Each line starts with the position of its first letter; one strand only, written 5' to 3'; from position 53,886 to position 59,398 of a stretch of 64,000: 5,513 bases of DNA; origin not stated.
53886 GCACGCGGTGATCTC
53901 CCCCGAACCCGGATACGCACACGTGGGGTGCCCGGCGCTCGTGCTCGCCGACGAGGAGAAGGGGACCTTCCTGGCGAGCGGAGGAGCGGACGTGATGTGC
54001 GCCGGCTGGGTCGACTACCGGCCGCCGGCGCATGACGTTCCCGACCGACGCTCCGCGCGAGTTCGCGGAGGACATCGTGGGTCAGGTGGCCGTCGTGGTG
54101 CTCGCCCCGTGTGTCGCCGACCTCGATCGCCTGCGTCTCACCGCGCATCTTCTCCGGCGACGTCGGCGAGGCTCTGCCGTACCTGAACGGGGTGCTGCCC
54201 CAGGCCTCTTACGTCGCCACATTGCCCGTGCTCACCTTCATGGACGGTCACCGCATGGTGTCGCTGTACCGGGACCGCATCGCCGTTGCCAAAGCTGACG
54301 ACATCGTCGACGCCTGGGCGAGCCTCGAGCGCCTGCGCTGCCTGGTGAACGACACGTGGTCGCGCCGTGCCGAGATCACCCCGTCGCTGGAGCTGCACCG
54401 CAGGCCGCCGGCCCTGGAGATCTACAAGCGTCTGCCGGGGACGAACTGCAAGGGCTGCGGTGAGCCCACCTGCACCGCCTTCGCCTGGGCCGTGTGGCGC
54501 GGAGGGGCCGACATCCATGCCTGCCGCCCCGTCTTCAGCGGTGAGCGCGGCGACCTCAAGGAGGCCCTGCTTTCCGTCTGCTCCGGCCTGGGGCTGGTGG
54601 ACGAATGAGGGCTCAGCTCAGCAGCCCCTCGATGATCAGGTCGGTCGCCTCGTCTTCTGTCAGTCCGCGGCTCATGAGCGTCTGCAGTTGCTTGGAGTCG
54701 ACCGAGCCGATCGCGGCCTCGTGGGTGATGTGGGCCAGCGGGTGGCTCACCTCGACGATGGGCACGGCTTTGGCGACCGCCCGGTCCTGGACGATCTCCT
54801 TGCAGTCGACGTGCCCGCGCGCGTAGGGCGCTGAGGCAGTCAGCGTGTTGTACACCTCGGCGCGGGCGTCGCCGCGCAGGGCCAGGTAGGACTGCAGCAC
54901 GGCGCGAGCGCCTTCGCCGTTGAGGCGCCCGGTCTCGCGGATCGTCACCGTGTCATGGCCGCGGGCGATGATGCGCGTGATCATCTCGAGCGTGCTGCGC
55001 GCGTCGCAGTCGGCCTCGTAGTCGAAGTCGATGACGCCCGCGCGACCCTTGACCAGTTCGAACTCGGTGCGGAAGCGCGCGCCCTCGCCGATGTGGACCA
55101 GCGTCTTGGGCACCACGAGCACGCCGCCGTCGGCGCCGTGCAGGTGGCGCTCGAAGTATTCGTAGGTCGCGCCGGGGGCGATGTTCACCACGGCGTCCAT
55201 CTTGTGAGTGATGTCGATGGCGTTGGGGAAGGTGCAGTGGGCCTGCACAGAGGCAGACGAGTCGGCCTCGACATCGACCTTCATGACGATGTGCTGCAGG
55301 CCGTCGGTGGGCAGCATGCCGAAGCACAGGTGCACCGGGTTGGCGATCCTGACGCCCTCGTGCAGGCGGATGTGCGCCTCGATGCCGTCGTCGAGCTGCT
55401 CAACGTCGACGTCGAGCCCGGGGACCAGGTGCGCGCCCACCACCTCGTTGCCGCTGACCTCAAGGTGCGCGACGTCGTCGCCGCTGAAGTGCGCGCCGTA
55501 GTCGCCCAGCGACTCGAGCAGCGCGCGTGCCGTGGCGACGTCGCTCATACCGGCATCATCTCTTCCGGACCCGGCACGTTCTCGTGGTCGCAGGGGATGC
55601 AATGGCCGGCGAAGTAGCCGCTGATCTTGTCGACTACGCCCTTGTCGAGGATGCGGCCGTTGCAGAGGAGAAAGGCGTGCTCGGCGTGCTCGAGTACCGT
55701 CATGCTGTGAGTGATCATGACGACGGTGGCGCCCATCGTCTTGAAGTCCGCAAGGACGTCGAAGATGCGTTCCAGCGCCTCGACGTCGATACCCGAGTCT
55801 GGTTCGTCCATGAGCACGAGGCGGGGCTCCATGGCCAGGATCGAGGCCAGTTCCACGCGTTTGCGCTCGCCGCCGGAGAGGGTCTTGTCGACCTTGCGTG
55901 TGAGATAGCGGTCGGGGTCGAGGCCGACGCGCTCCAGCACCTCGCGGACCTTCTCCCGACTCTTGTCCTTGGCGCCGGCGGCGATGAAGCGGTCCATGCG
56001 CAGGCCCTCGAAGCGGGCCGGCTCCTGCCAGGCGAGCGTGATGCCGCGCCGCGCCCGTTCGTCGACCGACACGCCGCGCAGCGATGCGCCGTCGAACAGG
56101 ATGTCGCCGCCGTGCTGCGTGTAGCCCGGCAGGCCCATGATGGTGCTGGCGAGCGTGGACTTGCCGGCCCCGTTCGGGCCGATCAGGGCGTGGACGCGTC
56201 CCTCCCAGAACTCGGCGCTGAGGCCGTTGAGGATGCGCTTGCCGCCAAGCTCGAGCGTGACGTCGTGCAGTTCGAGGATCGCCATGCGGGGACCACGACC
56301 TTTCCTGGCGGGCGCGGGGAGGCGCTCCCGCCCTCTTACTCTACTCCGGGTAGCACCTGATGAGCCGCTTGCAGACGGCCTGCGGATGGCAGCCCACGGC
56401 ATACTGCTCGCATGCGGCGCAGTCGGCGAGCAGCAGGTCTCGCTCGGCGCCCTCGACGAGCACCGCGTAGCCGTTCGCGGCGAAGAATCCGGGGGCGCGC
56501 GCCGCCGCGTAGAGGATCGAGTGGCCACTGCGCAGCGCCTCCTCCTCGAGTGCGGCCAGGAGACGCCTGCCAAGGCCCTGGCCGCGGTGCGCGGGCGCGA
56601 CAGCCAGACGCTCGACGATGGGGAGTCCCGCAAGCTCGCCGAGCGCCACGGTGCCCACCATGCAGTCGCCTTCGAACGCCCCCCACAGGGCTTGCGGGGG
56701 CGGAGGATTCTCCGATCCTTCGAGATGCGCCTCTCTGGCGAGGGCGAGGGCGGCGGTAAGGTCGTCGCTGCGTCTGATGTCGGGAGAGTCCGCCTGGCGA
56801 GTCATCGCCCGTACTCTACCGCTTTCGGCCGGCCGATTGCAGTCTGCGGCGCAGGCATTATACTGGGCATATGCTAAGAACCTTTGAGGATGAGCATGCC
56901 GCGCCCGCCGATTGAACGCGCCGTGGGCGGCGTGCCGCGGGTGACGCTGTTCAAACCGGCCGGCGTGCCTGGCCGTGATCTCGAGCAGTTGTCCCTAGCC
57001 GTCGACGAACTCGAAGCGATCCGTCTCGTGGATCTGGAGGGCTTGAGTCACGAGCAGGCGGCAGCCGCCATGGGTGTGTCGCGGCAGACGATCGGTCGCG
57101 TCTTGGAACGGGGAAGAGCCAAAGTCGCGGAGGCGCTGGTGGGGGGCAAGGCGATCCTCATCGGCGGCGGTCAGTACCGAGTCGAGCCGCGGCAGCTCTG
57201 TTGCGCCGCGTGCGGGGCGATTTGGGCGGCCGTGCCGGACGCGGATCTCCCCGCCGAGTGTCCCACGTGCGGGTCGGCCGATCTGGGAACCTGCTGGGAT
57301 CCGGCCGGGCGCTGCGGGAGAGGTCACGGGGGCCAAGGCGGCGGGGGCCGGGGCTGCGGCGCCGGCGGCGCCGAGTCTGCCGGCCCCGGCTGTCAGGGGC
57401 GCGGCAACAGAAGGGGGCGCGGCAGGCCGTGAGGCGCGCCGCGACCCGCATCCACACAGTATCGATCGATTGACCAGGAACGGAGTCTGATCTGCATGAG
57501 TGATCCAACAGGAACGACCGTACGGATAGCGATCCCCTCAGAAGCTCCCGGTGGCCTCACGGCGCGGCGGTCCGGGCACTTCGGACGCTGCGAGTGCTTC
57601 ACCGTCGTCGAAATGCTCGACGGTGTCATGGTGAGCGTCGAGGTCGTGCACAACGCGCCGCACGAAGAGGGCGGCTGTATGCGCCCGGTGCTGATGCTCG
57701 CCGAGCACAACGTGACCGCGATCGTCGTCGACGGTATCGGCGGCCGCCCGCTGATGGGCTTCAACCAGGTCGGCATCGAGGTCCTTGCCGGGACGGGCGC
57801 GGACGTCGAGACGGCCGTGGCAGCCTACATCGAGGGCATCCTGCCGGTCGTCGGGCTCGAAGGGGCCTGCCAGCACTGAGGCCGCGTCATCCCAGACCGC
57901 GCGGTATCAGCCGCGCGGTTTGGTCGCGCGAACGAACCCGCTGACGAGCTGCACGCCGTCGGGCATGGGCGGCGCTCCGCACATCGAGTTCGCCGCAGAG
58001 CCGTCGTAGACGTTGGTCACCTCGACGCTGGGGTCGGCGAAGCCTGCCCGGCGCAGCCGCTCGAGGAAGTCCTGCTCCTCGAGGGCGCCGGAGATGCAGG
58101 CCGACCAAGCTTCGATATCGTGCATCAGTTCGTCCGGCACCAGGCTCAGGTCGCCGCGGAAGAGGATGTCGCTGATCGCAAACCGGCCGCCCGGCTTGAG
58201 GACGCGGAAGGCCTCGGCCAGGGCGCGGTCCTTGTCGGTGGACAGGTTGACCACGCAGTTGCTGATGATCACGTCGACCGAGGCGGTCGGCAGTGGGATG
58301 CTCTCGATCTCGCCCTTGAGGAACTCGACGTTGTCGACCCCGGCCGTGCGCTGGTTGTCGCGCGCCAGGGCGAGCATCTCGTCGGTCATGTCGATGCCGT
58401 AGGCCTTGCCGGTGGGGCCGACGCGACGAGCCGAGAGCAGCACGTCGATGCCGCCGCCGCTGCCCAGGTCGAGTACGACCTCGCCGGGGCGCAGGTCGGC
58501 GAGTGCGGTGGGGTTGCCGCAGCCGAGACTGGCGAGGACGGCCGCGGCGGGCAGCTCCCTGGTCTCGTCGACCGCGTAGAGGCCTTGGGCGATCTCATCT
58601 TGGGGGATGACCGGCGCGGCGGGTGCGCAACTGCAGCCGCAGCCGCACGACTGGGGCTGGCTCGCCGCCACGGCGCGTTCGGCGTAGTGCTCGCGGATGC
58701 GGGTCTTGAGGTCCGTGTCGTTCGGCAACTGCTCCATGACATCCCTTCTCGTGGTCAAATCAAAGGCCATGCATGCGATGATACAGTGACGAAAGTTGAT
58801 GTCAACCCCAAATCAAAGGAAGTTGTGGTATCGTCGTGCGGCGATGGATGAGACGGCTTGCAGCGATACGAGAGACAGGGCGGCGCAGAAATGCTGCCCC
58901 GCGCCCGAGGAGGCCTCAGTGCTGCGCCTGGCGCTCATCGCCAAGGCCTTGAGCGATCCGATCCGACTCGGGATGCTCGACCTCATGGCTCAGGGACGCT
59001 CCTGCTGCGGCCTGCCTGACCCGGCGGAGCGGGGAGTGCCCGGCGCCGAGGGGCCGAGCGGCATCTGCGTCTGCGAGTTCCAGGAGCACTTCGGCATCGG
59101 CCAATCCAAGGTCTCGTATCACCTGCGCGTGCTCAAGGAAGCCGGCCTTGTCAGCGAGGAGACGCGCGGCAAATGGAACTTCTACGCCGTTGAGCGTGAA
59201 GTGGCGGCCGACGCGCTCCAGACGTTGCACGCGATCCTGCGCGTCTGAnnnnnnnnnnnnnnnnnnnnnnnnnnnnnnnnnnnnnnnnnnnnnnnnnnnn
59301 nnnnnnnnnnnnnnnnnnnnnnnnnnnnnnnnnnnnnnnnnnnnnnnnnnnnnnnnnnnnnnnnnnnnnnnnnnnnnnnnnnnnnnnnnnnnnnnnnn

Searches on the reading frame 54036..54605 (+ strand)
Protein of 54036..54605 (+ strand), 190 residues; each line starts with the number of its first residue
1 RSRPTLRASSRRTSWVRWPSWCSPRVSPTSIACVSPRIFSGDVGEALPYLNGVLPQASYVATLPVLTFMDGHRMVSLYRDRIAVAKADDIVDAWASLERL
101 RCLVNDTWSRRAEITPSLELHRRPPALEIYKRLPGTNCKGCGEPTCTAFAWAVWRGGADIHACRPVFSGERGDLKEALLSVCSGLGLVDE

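Call 33: search_protein_families(library=pfam, proteins=[window:54036-54605:+], max_evalue=0.0001)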
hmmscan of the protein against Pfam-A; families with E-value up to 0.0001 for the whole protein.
window:54036-54605:+ (190 aa): 1 family
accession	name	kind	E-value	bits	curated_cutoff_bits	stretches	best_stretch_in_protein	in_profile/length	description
PF04060.18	FeS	-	9.1e-14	51.3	23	1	133-165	1-33/33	Putative Fe-S cluster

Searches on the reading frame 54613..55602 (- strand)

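Call 68: search_protein_families(library=pfam, proteins=[window:54613-55602:-], max_evalue=0.01)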
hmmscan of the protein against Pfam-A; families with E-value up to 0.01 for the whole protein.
window:54613-55602:- (329 aa): 1 family
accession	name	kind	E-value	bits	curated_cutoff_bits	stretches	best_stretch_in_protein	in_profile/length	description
PF01458.23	SUFBD_core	-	6e-18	65.6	27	1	109-326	16-231/232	SUF system FeS cluster assembly, SufBD core domain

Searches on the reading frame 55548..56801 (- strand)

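Call 33: search_protein_families(library=pfam, proteins=[window:55548-56801:-], max_evalue=0.0001)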
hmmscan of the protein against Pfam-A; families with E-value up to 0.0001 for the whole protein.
window:55548-56801:- (418 aa): 3 families
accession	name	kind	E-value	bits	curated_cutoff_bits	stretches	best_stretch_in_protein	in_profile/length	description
PF00005.33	ABC_tran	-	1.1e-26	94.5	25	1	191-335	1-136/137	ABC transporter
PF13304.12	AAA_21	-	6e-13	50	27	1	317-370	247-303/304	AAA domain, putative AbiEii toxin, Type IV TA system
PF02463.25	SMC_N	-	2.8e-09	37.2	40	1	279-376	117-208/220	RecF/RecN/SMC N terminal domain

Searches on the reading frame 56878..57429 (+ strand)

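Call 33: search_protein_families(library=pfam, proteins=[window:56878-57429:+], max_evalue=0.0001)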
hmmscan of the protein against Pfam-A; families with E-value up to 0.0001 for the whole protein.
window:56878-57429:+ (184 aa): 5 families
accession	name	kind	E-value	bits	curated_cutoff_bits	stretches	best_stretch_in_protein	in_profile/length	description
PF02001.22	DUF134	-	1.5e-24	86.9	27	1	8-102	5-97/98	Protein of unknown function DUF134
PF08281.18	Sigma70_r4_2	-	1.4e-07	31.5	25.7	1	40-82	11-53/54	Sigma-70, region 4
PF13551.12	HTH_29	-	9.6e-06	26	28.1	1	47-91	4-48/64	Winged helix-turn helix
PF13384.12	HTH_23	-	1.6e-05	25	24.6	1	45-78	8-40/50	Homeodomain-like domain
PF04545.22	Sigma70_r4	-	2.1e-05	24.4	24.1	1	43-83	8-48/50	Sigma-70, region 4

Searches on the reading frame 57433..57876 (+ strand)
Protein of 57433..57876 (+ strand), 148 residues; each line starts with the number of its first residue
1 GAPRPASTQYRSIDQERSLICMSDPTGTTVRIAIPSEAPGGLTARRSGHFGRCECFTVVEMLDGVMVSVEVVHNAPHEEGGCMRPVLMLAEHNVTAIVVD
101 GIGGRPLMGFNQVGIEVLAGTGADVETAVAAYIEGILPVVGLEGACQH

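Call 33: search_protein_families(library=pfam, proteins=[window:57433-57876:+], max_evalue=0.0001)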
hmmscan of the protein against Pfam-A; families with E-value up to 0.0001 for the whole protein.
window:57433-57876:+ (148 aa): 1 family
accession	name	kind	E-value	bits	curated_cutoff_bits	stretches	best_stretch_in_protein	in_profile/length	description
PF02579.22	Nitro_FeMo-Co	-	2.2e-18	66.7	26.3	1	45-133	4-93/94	Dinitrogenase iron-molybdenum cofactor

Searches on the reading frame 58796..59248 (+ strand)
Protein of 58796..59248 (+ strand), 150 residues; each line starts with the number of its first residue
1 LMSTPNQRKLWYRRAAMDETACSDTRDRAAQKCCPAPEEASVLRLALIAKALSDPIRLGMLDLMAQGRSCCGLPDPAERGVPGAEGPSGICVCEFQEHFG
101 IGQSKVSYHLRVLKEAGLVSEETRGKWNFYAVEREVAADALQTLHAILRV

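Call 8: search_protein_families(library=pfam, proteins=[window:58796-59248:+], max_evalue=0.01)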
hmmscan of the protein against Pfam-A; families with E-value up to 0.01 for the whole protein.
window:58796-59248:+ (150 aa): 2 families
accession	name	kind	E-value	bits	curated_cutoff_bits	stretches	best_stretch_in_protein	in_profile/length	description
PF01022.26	HTH_5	-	4.5e-12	46.1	22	1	91-120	17-46/47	Bacterial regulatory protein, arsR family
PF12840.13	HTH_20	-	1.5e-07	31.7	27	1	94-120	23-49/51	Helix-turn-helix domain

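Call 9: search_protein_families(library=ncbifam, proteins=[window:58796-59248:+], max_evalue=0.01)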
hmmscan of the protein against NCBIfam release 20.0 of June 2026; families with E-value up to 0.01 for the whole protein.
window:58796-59248:+ (150 aa): 8 families
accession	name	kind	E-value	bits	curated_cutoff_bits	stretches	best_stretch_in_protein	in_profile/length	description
NF033788.1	HTH_metalloreg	subfamily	3.4e-21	74.9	55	1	90-140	26-76/77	metalloregulator ArsR/SmtB family transcription factor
NF033789.1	repress_SdpR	subfamily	2.2e-12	46.7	100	1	93-145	25-77/79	autorepressor SdpR family transcription factor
NF041413.1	ArsR_Rv2640c_fam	equivalog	3.6e-11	43.5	155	1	89-148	58-113/118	Rv2640c family ArsR-like transcriptional regulator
NF007528.0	PRK10141.1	subfamily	3e-09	36.7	97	1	90-144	31-85/117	metalloregulator ArsR/SmtB family transcription factor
NF040642.1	sulf_sens_BigR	equivalog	2.3e-07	30.8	155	1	91-147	35-91/95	sulfite-sensing transcriptional repressor BigR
NF045707.1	Dbac_1936_reg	equivalog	6e-07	29.4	115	1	92-147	33-88/99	ArsR/SmtB-type metalloregulator TsoR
NF047906.1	CdPbTransRegCmtR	equivalog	9.6e-07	28.7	150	1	95-147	40-92/104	Cd(II)/Pb(II)-sensing metalloregulatory transcriptional regulator CmtR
NF053602.1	Phr_regulator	exception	0.00085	18.9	320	1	92-124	28-64/191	heat shock transcription regulator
